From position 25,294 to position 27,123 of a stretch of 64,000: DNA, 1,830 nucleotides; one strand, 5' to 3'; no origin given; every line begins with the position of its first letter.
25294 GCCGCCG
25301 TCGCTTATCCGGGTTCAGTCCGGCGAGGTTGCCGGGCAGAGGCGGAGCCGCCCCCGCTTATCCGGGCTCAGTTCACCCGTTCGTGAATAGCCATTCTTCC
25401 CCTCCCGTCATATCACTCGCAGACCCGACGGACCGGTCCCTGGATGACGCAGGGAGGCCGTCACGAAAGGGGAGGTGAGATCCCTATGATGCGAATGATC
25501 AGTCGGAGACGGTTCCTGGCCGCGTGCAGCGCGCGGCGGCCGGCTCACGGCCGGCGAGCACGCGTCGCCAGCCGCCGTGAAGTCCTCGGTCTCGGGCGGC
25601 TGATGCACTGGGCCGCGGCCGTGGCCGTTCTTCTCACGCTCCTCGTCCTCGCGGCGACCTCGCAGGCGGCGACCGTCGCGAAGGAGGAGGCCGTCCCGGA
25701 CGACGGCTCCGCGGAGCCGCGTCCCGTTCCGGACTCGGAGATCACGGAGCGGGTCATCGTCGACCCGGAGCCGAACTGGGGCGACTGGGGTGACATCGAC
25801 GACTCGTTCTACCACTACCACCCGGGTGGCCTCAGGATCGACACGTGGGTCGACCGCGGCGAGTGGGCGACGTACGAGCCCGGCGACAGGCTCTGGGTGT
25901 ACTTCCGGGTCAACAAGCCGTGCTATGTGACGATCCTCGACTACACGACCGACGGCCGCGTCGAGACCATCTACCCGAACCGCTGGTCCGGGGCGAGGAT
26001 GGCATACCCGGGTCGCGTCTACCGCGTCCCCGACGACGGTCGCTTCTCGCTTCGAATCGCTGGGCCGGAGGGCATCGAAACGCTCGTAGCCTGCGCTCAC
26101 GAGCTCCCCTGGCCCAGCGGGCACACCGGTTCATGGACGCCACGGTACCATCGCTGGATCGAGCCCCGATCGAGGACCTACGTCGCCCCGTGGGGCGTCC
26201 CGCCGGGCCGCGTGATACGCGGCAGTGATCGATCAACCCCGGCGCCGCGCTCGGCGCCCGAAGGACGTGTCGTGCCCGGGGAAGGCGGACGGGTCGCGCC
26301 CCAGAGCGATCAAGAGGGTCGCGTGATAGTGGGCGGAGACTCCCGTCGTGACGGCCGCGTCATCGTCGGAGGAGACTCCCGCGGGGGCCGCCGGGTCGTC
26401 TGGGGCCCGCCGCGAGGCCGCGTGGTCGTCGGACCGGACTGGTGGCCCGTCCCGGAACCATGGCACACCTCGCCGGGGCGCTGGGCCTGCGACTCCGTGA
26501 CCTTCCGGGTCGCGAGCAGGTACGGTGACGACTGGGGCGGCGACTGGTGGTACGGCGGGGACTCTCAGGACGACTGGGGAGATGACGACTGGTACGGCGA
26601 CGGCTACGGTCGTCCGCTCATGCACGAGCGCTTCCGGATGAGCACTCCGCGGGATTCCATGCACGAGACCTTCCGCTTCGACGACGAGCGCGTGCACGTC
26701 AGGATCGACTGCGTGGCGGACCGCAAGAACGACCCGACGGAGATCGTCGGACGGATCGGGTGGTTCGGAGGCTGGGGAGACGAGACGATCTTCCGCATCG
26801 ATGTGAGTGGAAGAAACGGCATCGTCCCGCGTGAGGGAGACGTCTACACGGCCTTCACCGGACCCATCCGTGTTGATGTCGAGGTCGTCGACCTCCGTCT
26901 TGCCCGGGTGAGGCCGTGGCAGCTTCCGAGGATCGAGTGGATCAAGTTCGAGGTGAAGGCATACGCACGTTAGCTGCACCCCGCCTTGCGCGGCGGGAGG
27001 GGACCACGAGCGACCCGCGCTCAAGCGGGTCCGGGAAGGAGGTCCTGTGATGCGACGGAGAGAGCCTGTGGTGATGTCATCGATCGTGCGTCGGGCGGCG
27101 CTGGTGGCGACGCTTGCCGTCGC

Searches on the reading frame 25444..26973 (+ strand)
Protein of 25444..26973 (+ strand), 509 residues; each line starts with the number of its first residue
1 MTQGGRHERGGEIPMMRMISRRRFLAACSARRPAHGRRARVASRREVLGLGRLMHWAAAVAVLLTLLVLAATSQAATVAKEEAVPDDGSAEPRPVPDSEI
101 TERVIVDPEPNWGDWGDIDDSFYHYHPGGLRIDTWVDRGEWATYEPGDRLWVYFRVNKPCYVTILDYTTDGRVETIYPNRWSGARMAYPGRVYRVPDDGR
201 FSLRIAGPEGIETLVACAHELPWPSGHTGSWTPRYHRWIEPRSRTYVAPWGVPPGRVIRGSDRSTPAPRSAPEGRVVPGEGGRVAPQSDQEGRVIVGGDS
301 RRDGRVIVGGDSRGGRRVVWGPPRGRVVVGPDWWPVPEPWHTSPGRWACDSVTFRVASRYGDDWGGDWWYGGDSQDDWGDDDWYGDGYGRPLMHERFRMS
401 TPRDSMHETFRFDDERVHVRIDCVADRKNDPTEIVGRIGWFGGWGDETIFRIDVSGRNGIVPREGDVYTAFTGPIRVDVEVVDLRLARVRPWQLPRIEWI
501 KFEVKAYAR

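Call 64: search_protein_families(library=pfam, proteins=[window:25444-26973:+], max_evalue=0.00001)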
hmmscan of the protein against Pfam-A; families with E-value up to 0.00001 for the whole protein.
window:25444-26973:+ (509 aa): 1 family
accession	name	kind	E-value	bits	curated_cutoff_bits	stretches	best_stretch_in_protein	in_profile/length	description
PF14326.11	DUF4384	-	1e-17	64.4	27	1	143-218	1-77/81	Domain of unknown function (DUF4384)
